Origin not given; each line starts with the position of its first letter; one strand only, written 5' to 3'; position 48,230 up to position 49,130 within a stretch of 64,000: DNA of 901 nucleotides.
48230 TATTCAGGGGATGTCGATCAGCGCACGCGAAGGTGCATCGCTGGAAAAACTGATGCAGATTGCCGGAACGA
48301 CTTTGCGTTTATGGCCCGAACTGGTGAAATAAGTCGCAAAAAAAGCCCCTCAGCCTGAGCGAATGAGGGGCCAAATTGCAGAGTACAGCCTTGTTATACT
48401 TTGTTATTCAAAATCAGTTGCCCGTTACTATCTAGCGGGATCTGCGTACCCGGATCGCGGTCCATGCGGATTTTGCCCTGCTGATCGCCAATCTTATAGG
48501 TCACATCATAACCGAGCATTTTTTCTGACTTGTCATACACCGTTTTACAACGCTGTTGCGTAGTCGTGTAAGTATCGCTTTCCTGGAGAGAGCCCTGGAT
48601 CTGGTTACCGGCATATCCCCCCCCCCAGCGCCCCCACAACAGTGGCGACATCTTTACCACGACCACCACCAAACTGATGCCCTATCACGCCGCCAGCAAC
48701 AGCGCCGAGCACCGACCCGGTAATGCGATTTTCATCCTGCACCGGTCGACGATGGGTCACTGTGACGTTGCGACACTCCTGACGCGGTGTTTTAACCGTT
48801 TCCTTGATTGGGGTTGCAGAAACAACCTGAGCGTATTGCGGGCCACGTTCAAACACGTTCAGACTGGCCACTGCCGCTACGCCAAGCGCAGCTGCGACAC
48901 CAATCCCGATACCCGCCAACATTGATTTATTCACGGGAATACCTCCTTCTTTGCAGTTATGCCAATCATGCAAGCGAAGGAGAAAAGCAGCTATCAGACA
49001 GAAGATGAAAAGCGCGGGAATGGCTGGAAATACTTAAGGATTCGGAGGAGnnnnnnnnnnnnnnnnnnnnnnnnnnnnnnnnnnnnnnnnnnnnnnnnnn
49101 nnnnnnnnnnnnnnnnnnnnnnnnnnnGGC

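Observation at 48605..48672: ycfJ split by a frameshift at a 10-C homopolymer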

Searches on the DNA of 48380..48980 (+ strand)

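Call 3: search_dna_similar(query=window:48380-48980:+, collection=ecoli_genomes, mode=near, max_rows=40)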
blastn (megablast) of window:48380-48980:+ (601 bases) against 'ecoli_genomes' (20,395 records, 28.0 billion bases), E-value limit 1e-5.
Records with a match: 5425; places in all: 5429; records where one place covers at least 80% of the query: 5424.
Genomes with a match: 5425 of 5426; with a place that covers at least 80% of the query: 5424. Places per genome that has any: lowest 1, median 1, highest 2. On chromosomes: 5424 places; on plasmids: 5.
Best place of each record, by identity: >=99% 463; 95-99% 4961; 90-95% 1.
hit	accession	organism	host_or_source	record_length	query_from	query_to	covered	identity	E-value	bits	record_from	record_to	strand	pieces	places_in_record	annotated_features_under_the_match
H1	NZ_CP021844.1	Escherichia coli strain EC1515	Homo sapiens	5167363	1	601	100%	99.8%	0e+0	1103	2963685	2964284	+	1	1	ycfJ: glycine zipper 2TM domain-containing protein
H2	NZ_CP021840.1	Escherichia coli strain EC974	Homo sapiens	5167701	1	601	100%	99.8%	0e+0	1103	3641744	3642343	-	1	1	ycfJ: glycine zipper 2TM domain-containing protein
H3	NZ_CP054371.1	Escherichia coli strain SCU-316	Homo sapiens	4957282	1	601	100%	99.8%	0e+0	1103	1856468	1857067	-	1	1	ycfJ: glycine zipper 2TM domain-containing protein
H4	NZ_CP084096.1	Escherichia coli O78 strain 3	Homo sapiens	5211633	1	601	100%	99.8%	0e+0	1103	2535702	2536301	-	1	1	ycfJ: glycine zipper 2TM domain-containing protein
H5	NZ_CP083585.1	Escherichia coli strain ECNB21-M121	meat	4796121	1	601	100%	99.8%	0e+0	1103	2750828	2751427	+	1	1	ycfJ: glycine zipper 2TM domain-containing protein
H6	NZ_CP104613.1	Escherichia coli strain AHM8C212RI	chicken feces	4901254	1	601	100%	99.8%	0e+0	1103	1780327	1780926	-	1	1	ycfJ: glycine zipper 2TM domain-containing protein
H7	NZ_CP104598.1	Escherichia coli strain AHM8C160RI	chicken feces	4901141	1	601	100%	99.8%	0e+0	1103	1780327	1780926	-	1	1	ycfJ: glycine zipper 2TM domain-containing protein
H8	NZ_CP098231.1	Escherichia coli strain XJ34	bovine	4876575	1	601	100%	99.8%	0e+0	1103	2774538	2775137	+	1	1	ycfJ: glycine zipper 2TM domain-containing protein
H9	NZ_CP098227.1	Escherichia coli strain XJ6-3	bovine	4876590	1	601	100%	99.8%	0e+0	1103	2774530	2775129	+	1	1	ycfJ: glycine zipper 2TM domain-containing protein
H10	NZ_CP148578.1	Escherichia coli strain Z1322HEC0005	Homo sapiens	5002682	1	601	100%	99.8%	0e+0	1103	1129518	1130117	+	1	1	ycfJ: glycine zipper 2TM domain-containing protein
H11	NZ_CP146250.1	Escherichia coli strain L26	chicken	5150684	1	601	100%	99.8%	0e+0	1103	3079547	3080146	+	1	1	ycfJ: glycine zipper 2TM domain-containing protein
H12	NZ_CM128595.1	Escherichia coli strain 100181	Homo sapiens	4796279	1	601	100%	99.8%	0e+0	1103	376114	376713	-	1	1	ycfJ: glycine zipper 2TM domain-containing protein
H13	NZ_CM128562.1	Escherichia coli strain 2824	chicken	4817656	1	601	100%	99.8%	0e+0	1103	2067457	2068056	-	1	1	ycfJ: glycine zipper 2TM domain-containing protein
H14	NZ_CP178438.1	Escherichia coli strain JX21CE8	chicken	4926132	1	601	100%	99.8%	0e+0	1103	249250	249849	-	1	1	ycfJ: glycine zipper 2TM domain-containing protein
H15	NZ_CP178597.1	Escherichia coli strain ZF8-1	chicken feces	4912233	1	601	100%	99.8%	0e+0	1103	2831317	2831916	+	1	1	ycfJ: glycine zipper 2TM domain-containing protein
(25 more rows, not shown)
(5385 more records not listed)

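Call 6: search_dna_similar(query=window:48577-48666:+, collection=ecoli_genomes, mode=near, max_rows=30)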
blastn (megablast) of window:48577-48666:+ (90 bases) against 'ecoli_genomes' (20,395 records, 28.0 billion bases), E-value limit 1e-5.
Records with a match: 5421; places in all: 5422; records where one place covers at least 80% of the query: 5421.
Genomes with a match: 5421 of 5426; with a place that covers at least 80% of the query: 5421. Places per genome that has any: lowest 1, median 1, highest 2. On chromosomes: 5417 places; on plasmids: 5.
Best place of each record, by identity: 95-99% 4636; 90-95% 785.
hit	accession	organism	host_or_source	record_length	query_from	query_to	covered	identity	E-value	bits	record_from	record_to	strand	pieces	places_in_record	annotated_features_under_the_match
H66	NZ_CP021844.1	Escherichia coli strain EC1515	Homo sapiens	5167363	1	90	100%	98.9%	1e-36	159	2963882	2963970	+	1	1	ycfJ: glycine zipper 2TM domain-containing protein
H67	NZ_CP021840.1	Escherichia coli strain EC974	Homo sapiens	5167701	1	90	100%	98.9%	1e-36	159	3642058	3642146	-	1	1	ycfJ: glycine zipper 2TM domain-containing protein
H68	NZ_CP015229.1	Escherichia coli strain 06-00048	alfalfa sprout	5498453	1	90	100%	98.9%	1e-36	159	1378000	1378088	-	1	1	ycfJ: glycine zipper 2TM domain-containing protein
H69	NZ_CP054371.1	Escherichia coli strain SCU-316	Homo sapiens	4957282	1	90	100%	98.9%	1e-36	159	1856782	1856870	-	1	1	ycfJ: glycine zipper 2TM domain-containing protein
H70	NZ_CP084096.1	Escherichia coli O78 strain 3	Homo sapiens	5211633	1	90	100%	98.9%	1e-36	159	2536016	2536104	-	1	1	ycfJ: glycine zipper 2TM domain-containing protein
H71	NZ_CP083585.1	Escherichia coli strain ECNB21-M121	meat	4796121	1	90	100%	98.9%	1e-36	159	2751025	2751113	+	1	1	ycfJ: glycine zipper 2TM domain-containing protein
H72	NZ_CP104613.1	Escherichia coli strain AHM8C212RI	chicken feces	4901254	1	90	100%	98.9%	1e-36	159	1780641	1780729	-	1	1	ycfJ: glycine zipper 2TM domain-containing protein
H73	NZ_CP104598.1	Escherichia coli strain AHM8C160RI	chicken feces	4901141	1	90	100%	98.9%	1e-36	159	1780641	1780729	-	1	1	ycfJ: glycine zipper 2TM domain-containing protein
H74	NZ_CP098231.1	Escherichia coli strain XJ34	bovine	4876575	1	90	100%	98.9%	1e-36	159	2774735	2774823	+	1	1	ycfJ: glycine zipper 2TM domain-containing protein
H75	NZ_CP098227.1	Escherichia coli strain XJ6-3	bovine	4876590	1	90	100%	98.9%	1e-36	159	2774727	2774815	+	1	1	ycfJ: glycine zipper 2TM domain-containing protein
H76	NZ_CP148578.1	Escherichia coli strain Z1322HEC0005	Homo sapiens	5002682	1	90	100%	98.9%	1e-36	159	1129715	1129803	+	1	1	ycfJ: glycine zipper 2TM domain-containing protein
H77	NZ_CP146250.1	Escherichia coli strain L26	chicken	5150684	1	90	100%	98.9%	1e-36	159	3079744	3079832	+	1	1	ycfJ: glycine zipper 2TM domain-containing protein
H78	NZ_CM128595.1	Escherichia coli strain 100181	Homo sapiens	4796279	1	90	100%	98.9%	1e-36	159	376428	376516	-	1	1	ycfJ: glycine zipper 2TM domain-containing protein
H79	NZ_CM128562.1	Escherichia coli strain 2824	chicken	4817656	1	90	100%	98.9%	1e-36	159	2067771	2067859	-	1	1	ycfJ: glycine zipper 2TM domain-containing protein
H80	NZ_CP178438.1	Escherichia coli strain JX21CE8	chicken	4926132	1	90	100%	98.9%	1e-36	159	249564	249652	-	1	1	ycfJ: glycine zipper 2TM domain-containing protein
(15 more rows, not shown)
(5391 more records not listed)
